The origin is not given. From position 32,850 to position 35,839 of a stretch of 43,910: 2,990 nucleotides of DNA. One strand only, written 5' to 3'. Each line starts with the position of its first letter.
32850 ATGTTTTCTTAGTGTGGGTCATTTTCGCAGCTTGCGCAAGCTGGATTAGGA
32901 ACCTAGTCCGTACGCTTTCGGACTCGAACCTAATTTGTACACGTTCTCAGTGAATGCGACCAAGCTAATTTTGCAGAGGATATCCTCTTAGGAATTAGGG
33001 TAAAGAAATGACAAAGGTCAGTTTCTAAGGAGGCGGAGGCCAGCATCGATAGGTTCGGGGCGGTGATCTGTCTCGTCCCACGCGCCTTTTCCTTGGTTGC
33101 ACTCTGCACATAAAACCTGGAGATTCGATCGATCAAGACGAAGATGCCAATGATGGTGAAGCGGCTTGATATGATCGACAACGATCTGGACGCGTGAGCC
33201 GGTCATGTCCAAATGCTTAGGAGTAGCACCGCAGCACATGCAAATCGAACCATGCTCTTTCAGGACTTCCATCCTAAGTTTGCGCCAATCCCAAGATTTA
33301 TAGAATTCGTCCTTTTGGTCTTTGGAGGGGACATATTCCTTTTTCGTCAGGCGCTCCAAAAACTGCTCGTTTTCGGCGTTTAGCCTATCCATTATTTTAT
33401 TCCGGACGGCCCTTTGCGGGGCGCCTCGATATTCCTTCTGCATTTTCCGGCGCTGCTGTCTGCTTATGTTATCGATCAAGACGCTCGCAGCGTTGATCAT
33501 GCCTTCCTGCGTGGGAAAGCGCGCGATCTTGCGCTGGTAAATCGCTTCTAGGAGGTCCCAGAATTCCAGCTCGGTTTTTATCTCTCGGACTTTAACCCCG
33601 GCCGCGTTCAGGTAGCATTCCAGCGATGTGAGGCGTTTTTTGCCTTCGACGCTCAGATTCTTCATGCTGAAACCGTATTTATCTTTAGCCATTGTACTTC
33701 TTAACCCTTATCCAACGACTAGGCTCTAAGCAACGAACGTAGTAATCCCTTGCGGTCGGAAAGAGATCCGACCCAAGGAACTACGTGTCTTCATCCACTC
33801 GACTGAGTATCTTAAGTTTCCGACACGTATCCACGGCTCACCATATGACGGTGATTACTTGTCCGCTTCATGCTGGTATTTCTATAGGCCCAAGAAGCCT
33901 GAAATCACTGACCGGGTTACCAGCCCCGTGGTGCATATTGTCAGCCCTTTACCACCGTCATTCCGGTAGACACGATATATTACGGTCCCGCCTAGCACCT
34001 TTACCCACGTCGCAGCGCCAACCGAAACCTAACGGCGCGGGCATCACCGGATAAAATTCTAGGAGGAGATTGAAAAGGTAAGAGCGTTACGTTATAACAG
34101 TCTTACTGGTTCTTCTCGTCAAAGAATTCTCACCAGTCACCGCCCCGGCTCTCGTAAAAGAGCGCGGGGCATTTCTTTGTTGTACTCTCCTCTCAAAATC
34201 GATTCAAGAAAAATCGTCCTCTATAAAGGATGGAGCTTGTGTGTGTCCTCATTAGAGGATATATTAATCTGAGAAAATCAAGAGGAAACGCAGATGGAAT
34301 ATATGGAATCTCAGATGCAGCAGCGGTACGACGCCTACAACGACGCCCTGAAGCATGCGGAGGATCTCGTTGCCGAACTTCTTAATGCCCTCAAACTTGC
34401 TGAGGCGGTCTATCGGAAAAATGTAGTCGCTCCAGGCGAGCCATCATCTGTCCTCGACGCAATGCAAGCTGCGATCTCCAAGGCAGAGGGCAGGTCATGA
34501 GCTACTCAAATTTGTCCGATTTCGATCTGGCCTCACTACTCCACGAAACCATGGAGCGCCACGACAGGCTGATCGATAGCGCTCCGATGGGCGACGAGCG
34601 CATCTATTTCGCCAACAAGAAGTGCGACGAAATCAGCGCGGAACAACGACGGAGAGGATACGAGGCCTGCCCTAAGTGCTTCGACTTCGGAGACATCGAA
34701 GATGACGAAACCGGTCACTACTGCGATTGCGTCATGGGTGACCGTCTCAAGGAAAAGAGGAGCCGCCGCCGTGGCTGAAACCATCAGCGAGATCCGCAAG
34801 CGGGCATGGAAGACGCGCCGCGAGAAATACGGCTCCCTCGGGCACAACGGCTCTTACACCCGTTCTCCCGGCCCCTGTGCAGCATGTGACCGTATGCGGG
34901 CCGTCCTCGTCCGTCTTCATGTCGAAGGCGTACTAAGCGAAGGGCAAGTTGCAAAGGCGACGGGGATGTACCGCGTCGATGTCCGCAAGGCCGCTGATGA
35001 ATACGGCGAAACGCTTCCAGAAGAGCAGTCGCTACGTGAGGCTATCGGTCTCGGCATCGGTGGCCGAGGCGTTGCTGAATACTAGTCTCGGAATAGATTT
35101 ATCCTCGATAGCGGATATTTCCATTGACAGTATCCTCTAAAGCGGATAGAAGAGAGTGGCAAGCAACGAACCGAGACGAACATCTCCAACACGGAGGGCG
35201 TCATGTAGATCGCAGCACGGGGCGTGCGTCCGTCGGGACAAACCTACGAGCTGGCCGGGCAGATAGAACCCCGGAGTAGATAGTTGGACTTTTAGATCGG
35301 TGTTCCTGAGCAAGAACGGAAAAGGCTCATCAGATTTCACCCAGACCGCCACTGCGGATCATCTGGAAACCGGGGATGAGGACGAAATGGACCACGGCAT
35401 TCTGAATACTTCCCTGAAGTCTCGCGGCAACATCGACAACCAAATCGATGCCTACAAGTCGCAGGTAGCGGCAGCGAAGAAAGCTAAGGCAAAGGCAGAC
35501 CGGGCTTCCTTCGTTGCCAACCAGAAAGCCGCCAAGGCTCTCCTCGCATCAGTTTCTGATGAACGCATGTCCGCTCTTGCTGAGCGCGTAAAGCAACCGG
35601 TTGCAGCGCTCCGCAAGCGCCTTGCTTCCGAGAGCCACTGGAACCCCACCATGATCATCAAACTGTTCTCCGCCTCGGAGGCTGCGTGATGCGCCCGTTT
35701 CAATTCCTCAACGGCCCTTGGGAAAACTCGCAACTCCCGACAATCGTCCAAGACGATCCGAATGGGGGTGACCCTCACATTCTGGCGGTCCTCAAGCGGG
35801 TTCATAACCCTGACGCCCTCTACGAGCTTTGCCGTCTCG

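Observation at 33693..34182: About 0.5 kb of ORF-free, hairpin-dense DNA with its own promoter-like and terminator signals: candidate structured ncRNA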

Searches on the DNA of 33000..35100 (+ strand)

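Call 4: search_rna_families(source=window, start=33400, end=34500, threshold=evalue, max_evalue=10, show_alignments=3)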
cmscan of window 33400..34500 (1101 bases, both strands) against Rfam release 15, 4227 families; matches with E-value up to 10: 1.
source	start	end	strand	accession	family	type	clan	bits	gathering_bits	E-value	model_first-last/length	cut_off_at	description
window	33834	33898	+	RF01558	TB9Cs4H2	Gene; snRNA; snoRNA; HACA-box;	-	15.9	50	8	1-71/71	no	Trypanosomatid snoRNA TB9Cs4H2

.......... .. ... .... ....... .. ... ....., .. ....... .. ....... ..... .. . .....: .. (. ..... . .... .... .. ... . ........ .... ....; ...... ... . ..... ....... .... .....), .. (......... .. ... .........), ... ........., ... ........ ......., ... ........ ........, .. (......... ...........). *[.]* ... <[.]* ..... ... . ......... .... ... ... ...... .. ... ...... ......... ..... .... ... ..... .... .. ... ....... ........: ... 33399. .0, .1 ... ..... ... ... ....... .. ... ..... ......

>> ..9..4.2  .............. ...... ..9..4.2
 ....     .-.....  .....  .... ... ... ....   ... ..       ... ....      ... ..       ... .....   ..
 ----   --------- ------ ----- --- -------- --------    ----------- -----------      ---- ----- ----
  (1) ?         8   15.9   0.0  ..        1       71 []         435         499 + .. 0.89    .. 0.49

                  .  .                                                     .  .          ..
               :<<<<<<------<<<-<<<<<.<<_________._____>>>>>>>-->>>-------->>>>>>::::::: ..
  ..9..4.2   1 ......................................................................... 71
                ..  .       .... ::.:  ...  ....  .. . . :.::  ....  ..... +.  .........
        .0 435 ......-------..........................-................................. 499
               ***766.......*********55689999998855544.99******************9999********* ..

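Call 9: search_dna_similar(query=window:33000-35100:+, collection=phages, mode=distant, max_rows=20)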
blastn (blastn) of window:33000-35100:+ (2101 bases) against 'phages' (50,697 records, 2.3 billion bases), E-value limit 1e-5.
Records with a match: 2; places in all: 2; records where one place covers at least 80% of the query: 0.
Best place of each record, by identity: 60-80% 2.
By first word of the organism name: Microcystis 1; Rhizobium 1.
By host as written in the record: Microcystis aeruginosa 1; Sinorhizobium americanum X2_25 1.
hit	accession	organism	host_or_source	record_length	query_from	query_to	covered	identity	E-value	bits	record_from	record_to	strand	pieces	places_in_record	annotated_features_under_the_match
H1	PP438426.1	Microcystis phage Mae-JY35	Microcystis aeruginosa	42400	68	297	11%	69.2%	5e-15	90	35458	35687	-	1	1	HNHc domain containing protein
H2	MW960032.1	Rhizobium phage RHph_X2_25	Sinorhizobium americanum X2_25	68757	1516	1694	9%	67.6%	7e-7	63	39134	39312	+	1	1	hypothetical protein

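Call 54: search_rna_families(sources=[L091, L084, L120, L126, L022, L096, L015, L109, L003, L113], threshold=gathering)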
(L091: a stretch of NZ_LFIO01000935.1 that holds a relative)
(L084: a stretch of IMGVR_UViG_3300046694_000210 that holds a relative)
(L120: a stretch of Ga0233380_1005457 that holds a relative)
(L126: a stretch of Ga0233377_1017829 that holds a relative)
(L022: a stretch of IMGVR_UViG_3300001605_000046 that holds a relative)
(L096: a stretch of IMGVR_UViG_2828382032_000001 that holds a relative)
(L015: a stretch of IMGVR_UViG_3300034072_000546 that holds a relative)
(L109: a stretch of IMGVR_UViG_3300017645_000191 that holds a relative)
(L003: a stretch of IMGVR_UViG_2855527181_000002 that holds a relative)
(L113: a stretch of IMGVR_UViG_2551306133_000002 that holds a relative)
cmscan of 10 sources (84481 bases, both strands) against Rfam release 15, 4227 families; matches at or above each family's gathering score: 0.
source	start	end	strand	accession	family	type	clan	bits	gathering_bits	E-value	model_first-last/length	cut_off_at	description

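Call 77: build_rna_model(alignment_id=A4, structure=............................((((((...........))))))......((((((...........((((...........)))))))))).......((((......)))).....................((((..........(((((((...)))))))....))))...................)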
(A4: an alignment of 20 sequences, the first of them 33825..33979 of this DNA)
Model R1 built from alignment A4 (20 sequences, 199 columns); structure: as given.
model positions 148; base pairs 31; branch points 3; effective number of sequences 2.51; information 0.59 bits per position. Calibrated on 0.2 Mb of random sequence (short: E-values are rough).
structure used (alignment columns):
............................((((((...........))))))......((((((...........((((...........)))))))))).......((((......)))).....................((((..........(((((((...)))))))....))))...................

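Call 78: search_with_rna_model(model_id=R1, sources=[window, L131, L130, L091, L084, L068, L120, L124, L128, L126, L121, L022, L001, L002, L095, L097, L101, L104, L106, L107, L108, L110, L114, L116, L118, L119, L122, L125, L127, L117, L052], max_evalue=1, show_alignments=4)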
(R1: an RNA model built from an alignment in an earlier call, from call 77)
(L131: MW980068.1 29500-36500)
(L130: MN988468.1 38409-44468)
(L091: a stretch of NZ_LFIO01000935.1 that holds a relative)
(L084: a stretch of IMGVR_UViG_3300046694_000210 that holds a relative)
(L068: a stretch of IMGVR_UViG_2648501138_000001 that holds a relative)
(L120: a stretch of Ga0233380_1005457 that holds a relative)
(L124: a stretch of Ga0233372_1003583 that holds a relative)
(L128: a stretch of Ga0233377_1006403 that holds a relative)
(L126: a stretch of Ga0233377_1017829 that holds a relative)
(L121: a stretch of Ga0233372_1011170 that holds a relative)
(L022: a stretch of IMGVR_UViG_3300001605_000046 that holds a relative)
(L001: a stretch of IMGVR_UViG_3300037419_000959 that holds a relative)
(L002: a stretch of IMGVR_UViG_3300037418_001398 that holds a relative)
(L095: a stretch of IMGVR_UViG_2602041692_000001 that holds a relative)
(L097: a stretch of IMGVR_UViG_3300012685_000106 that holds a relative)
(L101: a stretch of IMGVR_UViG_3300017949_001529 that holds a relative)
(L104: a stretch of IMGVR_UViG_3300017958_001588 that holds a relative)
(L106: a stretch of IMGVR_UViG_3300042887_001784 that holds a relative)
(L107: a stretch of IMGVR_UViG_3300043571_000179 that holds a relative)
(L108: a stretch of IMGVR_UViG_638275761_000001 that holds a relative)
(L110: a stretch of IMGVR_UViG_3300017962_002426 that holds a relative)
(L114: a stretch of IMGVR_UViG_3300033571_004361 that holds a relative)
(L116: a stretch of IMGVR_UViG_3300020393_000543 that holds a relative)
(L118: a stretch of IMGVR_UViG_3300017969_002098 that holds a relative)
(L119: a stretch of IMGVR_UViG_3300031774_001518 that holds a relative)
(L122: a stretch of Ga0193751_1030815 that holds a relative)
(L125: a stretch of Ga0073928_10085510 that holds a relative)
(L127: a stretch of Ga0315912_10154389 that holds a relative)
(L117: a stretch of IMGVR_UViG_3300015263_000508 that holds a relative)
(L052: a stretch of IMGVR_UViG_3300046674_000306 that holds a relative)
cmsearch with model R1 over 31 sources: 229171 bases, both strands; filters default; matches with E-value up to 1: 3.
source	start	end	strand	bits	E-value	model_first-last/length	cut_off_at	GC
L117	5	152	-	114.6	2e-28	1-148/148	no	0.59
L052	12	156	-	111.2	1.6e-27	1-148/148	no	0.59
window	33825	33979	-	104.2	1.1e-25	1-148/148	no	0.5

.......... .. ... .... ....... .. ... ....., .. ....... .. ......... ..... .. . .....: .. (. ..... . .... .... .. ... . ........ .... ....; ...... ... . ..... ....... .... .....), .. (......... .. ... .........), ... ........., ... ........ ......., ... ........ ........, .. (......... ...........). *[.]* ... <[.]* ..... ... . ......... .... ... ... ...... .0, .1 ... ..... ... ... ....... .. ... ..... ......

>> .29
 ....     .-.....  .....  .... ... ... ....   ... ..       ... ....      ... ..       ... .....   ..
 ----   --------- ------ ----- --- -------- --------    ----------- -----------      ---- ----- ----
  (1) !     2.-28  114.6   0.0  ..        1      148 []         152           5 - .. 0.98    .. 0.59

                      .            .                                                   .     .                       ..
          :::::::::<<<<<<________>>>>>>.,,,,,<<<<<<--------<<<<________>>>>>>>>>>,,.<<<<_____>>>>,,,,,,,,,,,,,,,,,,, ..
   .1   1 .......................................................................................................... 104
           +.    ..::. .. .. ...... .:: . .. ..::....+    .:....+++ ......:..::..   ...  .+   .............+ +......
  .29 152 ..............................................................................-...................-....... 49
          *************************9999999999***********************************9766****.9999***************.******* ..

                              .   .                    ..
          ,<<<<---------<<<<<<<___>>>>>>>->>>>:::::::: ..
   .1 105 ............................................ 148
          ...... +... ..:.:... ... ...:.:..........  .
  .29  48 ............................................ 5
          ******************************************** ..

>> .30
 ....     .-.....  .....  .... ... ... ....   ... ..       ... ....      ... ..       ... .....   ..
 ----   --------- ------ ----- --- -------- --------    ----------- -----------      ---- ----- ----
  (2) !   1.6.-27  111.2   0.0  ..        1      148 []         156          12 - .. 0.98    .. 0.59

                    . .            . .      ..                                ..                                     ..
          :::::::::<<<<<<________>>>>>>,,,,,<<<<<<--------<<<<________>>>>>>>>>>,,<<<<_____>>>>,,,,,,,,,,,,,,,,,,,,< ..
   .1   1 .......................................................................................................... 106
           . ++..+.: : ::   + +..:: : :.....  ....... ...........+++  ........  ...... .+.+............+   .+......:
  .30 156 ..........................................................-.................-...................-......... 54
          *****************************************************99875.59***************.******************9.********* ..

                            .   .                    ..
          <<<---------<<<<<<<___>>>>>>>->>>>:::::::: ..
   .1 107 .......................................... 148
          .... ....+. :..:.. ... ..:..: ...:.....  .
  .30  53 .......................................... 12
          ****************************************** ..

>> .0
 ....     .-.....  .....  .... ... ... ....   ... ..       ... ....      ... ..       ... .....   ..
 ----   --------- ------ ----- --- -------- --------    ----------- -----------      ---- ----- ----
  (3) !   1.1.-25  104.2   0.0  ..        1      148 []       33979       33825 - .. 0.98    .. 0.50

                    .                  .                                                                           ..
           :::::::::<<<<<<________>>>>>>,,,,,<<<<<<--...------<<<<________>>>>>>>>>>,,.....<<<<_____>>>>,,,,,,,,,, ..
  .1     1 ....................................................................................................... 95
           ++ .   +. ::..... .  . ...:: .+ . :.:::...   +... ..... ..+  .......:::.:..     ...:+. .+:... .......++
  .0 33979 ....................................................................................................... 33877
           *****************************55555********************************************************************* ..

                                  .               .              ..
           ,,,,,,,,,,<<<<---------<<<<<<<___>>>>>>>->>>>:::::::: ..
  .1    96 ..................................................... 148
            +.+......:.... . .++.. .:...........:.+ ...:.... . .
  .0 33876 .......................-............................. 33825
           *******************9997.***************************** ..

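Call 79: search_with_rna_model(model_id=R1, sources=[L131, L091, L084, L126, L022], max_evalue=10, filters=off, show_alignments=3)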
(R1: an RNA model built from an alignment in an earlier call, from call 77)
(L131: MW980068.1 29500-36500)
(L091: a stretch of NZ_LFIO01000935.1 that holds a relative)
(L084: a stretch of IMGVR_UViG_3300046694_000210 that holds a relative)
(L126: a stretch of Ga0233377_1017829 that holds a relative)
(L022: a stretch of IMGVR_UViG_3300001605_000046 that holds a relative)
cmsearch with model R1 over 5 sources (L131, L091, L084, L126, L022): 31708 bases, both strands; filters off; matches with E-value up to 10: 22.
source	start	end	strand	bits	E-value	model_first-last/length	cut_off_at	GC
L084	3386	3461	-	9.5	0.14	1-148/148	no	0.55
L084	4750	4886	+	8.5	0.25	1-148/148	no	0.55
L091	6327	6463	+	7.9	0.38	1-148/148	no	0.55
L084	501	618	-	7.2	0.56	1-148/148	no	0.66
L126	1692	1801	+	7.1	0.62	1-148/148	no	0.54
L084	5990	6111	+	5.7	1.4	1-148/148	no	0.61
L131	5443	5522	+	5.4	1.7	1-148/148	no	0.57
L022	3762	3798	-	5.3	1.8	107-139/148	no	0.62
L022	6212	6354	-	5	2.2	1-148/148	no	0.66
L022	1512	1655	-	4.5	3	1-148/148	no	0.53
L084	6203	6311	+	4.4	3.2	1-148/148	no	0.52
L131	3398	3408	+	4.2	3.5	122-132/148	no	0.55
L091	1998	2072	-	4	4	1-148/148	no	0.63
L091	3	80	-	3.9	4.3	1-148/148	no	0.56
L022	5796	5868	-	3.6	5.2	1-148/148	no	0.52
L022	1202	1286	-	3.5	5.3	1-148/148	no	0.54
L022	5646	5679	+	3.4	5.6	36-69/148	no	0.71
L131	3793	3810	+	3.2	6.3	11-28/148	no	0.56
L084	977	1078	-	3.2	6.4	1-148/148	no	0.62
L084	1411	1501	+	2.9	7.7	1-148/148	no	0.59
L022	2565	2664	+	2.8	8.3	1-148/148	no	0.63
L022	3921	3979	+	2.6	9.1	71-140/148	no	0.64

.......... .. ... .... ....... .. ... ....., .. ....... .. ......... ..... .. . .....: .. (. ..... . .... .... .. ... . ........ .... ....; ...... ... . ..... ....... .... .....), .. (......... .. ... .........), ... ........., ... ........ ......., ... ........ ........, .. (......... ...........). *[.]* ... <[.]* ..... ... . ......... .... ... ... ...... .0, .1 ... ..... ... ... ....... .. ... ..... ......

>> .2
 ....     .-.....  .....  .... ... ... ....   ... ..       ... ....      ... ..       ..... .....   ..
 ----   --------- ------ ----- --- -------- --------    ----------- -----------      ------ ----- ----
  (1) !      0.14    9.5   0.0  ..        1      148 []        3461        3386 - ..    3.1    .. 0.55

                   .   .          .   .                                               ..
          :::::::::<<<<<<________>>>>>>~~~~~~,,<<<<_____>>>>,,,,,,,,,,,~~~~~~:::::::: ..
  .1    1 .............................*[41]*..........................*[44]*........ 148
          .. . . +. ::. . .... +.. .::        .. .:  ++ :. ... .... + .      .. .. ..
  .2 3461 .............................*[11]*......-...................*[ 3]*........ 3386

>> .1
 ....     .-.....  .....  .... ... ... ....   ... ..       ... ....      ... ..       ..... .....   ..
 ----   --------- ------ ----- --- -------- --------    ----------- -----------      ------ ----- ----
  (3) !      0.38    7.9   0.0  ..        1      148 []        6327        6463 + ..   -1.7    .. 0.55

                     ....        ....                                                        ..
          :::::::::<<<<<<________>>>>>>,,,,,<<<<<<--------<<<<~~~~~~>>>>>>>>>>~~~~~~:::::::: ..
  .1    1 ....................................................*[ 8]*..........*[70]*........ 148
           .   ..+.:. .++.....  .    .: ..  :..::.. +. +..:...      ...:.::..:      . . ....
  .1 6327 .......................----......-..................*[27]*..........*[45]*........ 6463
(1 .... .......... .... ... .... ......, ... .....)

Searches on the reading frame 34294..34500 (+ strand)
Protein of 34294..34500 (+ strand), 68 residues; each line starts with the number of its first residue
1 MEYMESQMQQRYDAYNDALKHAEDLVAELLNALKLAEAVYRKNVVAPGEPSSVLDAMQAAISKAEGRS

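Call 10: search_protein_families(library=pfam, proteins=[window:34294-34500:+], max_evalue=0.01)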
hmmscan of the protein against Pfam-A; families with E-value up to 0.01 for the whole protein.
window:34294-34500:+ (68 aa): 0 families

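Call 17: find_encoding_contigs(protein=window:34294-34500:+, flank=5000, max_places=10)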
Protein window:34294-34500:+ (68 aa): 2 contigs read that carry it; 1 place shown.
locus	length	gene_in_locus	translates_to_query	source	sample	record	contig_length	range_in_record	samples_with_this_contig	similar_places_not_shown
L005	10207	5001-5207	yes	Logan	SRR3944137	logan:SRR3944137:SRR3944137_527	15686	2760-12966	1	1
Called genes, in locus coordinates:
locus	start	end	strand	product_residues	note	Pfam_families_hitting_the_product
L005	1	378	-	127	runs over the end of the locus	-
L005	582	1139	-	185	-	PF00847:AP2 (weak)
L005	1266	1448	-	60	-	-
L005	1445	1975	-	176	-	PF13392:HNH_3, PF00847:AP2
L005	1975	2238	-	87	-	-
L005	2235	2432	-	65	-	-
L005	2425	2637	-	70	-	-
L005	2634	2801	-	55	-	-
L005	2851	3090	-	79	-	-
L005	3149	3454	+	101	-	PF01381:HTH_3 (weak), PF12844:HTH_19 (weak)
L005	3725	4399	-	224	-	PF01844:HNH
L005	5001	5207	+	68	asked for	-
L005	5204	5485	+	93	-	-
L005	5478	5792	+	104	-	-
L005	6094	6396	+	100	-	-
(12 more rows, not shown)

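Call 58: search_protein_families(library=phrogs, proteins=[window:34294-34500:+], max_evalue=0.01)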
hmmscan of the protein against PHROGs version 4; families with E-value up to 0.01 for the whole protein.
window:34294-34500:+ (68 aa): 1 family
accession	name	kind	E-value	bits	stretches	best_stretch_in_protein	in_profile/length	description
phrog_1273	-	unknown function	7e-05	24.2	1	28-68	60-101/103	-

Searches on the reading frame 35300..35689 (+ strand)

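Call 10: search_protein_families(library=pfam, proteins=[window:35300-35689:+], max_evalue=0.01)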
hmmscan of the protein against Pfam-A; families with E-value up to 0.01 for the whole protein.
window:35300-35689:+ (129 aa): 0 families

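Call 58: search_protein_families(library=phrogs, proteins=[window:35300-35689:+], max_evalue=0.01)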
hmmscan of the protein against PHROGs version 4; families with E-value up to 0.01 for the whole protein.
window:35300-35689:+ (129 aa): 1 family
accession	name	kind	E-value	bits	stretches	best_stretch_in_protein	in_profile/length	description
phrog_27595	-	unknown function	0.0075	17.3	1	50-116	84-148/192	-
